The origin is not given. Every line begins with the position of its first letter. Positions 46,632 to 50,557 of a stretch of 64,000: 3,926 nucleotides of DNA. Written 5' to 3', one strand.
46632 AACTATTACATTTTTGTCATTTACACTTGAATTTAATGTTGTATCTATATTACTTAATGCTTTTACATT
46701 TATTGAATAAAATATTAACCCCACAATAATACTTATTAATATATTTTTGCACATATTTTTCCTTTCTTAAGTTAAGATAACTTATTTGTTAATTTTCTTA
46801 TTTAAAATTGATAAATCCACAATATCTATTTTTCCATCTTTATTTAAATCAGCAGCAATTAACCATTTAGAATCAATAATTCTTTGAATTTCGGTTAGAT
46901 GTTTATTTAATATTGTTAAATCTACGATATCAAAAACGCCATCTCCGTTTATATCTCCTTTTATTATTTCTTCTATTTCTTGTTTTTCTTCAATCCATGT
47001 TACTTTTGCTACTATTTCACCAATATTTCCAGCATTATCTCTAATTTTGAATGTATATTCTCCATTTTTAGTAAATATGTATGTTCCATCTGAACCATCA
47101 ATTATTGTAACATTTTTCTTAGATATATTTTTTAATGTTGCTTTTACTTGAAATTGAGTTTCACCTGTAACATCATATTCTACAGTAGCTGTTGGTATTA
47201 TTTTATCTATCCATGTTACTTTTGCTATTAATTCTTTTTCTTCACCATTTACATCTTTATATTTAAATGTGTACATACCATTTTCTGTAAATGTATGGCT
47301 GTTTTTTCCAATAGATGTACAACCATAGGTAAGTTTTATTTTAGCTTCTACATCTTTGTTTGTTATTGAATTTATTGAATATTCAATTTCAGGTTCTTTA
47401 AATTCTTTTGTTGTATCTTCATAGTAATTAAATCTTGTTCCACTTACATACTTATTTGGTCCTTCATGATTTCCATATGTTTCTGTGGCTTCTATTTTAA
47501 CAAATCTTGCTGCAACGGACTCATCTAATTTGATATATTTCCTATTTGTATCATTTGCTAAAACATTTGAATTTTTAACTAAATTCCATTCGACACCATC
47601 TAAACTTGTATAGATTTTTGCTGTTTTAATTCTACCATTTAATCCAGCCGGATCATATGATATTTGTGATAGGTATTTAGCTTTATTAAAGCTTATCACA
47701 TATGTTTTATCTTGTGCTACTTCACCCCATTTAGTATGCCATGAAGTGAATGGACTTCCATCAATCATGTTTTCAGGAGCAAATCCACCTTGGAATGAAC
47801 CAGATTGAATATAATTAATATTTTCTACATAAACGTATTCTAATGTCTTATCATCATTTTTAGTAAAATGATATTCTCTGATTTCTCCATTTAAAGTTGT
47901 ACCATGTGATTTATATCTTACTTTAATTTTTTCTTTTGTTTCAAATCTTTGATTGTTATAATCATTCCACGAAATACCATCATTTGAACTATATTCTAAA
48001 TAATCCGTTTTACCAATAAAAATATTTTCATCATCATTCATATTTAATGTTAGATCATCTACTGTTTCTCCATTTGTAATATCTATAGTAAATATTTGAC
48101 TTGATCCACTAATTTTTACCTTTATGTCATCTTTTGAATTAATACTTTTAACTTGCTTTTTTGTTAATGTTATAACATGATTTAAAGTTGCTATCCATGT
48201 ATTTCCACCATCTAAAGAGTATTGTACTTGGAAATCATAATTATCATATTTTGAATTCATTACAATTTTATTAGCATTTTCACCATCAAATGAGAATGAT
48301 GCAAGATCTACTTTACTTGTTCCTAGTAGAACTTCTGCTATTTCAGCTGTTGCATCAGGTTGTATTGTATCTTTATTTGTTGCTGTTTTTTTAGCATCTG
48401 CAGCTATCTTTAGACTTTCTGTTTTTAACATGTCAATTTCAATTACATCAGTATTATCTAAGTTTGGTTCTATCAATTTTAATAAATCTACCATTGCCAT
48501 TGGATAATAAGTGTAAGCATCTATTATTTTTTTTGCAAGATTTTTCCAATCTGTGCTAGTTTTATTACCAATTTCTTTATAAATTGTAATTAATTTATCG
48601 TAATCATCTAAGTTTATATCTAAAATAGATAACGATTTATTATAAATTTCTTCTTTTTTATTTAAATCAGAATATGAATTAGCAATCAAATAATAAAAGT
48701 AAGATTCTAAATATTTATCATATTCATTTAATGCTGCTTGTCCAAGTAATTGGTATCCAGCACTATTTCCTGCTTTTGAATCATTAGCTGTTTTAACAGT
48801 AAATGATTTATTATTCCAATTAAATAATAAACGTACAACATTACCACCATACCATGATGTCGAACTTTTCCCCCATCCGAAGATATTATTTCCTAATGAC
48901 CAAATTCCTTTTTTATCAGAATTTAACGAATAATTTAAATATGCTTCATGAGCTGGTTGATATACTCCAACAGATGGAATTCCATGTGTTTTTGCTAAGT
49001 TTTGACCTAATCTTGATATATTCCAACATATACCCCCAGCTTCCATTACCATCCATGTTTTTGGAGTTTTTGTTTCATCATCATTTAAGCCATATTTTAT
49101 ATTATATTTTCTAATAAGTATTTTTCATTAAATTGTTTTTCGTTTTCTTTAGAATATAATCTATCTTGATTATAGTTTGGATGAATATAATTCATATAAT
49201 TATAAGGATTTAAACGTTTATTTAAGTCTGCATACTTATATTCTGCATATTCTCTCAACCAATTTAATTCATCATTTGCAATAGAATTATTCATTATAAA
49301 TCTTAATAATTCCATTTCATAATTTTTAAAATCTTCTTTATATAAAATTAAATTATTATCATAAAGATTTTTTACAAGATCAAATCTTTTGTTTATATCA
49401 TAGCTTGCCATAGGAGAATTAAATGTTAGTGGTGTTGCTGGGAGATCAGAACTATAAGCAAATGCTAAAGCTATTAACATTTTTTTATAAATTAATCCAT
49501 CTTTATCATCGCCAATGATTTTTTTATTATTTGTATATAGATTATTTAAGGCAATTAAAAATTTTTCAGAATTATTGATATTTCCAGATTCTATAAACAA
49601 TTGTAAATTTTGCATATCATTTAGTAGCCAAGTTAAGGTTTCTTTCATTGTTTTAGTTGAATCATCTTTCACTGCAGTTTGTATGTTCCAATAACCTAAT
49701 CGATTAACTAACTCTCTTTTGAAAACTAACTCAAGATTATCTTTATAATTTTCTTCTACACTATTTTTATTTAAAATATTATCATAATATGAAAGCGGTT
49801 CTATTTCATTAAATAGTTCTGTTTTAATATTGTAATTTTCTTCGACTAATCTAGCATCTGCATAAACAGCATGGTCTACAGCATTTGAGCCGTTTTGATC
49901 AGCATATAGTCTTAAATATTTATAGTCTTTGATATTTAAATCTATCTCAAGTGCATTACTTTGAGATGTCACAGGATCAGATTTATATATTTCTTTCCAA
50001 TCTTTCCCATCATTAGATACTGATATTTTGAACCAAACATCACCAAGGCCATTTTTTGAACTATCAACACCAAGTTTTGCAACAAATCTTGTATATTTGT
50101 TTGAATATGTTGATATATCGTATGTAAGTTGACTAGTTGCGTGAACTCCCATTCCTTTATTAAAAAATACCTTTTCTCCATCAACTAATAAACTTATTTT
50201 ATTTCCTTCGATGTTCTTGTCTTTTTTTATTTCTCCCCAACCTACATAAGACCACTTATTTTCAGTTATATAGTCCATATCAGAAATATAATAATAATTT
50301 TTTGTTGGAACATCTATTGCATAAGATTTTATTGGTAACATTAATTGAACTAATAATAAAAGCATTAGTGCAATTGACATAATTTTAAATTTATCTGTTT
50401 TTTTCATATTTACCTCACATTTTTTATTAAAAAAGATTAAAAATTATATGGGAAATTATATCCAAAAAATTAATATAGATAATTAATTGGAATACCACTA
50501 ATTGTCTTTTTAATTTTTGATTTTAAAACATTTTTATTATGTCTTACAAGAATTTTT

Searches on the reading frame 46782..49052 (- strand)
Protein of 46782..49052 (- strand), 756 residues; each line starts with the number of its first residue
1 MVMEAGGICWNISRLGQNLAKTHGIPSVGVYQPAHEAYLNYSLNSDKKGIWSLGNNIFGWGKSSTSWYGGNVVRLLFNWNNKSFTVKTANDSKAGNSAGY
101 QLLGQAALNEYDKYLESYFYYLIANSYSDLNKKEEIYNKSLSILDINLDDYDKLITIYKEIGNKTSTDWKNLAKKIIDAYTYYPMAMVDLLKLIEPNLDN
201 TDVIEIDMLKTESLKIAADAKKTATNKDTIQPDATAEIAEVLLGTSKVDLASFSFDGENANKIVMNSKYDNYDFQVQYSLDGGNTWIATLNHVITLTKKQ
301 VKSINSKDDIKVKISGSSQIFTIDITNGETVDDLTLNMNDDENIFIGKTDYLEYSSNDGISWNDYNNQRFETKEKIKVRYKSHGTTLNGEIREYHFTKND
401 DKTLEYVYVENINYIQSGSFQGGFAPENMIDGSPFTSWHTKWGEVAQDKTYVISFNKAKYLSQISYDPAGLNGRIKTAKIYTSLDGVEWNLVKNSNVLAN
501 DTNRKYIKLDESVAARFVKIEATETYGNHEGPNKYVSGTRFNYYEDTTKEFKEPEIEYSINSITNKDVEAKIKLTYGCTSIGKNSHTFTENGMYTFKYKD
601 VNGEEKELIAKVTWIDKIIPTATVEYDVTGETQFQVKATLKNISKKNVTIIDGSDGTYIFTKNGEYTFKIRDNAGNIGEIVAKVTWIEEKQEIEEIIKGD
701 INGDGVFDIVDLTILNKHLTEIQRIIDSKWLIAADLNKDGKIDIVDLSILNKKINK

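Call 8: search_protein_families(library=pfam, proteins=[window:46782-49052:-], max_evalue=0.01)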
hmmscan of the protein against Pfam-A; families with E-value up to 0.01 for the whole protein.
window:46782-49052:- (756 aa): 7 families
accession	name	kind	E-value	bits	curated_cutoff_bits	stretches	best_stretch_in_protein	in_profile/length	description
PF00754.31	F5_F8_type_C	-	1.6e-18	67.5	28.2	1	417-528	5-118/127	F5/8 type C domain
PF00404.24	Dockerin_1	-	3.4e-11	43.6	22.9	1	698-755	1-57/57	Dockerin type I domain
PF22633.2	F5_F8_type_C_2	-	3.1e-06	28.1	27.8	1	428-520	1-91/91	NedA-like, galactose-binding domain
PF03174.19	CHB_HEX_C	-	7.6e-06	26.2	23.6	0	352-382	37-67/76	Chitobiase/beta-hexosaminidase C-terminal domain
PF13285.11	DUF4073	-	0.00024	21.3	28.8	1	337-388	94-145/157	Domain of unknown function (DUF4073)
PF21471.3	Reelin_subrepeat-B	-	0.00043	20.5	27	0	351-379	61-77/127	Reelin subrepeat B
PF02920.21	Integrase_DNA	-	0.0081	16.5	27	0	589-611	20-42/70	DNA binding domain of tn916 integrase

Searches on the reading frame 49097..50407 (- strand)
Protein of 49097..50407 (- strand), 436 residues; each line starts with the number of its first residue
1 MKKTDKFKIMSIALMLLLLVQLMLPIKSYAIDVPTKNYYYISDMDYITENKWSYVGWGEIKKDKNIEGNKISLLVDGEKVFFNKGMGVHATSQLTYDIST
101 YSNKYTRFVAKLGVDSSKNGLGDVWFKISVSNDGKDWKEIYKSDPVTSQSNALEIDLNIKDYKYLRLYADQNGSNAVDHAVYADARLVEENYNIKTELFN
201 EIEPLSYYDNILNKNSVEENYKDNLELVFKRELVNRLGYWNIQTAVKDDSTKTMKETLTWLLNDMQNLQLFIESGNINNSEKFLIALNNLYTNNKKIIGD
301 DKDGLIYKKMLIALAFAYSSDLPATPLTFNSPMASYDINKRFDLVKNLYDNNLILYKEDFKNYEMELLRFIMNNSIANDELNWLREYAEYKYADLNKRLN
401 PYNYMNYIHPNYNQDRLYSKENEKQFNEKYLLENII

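Call 8: search_protein_families(library=pfam, proteins=[window:49097-50407:-], max_evalue=0.01)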
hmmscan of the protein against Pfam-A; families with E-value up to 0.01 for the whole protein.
window:49097-50407:- (436 aa): 2 families
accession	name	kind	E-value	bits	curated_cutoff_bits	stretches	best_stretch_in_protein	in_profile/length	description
PF08305.17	NPCBM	-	2.5e-28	99.3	23.9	1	39-187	3-136/137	NPCBM/NEW2 domain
PF00754.31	F5_F8_type_C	-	0.00043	20.9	28.2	1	126-175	66-119/127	F5/8 type C domain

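Call 11: find_encoding_contigs(protein=window:49097-50407:-, flank=10000, max_places=10)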
Protein window:49097-50407:- (436 aa): 2 contigs read that carry it; 1 place shown.
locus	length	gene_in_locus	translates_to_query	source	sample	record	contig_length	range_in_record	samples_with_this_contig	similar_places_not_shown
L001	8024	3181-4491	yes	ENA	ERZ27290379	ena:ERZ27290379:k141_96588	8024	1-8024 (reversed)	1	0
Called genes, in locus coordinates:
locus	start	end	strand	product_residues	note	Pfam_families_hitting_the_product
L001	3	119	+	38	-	?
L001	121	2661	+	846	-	PF15516:BpuSI_N, PF02384:N6_Mtase, PF07669:Eco57I (weak), PF22008:BpuSI_TRD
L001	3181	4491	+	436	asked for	PF08305:NPCBM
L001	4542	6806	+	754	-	PF03174:CHB_HEX_C (faint), PF00754:F5_F8_type_C, PF22633:F5_F8_type_C_2 (weak), PF00404:Dockerin_1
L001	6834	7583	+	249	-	-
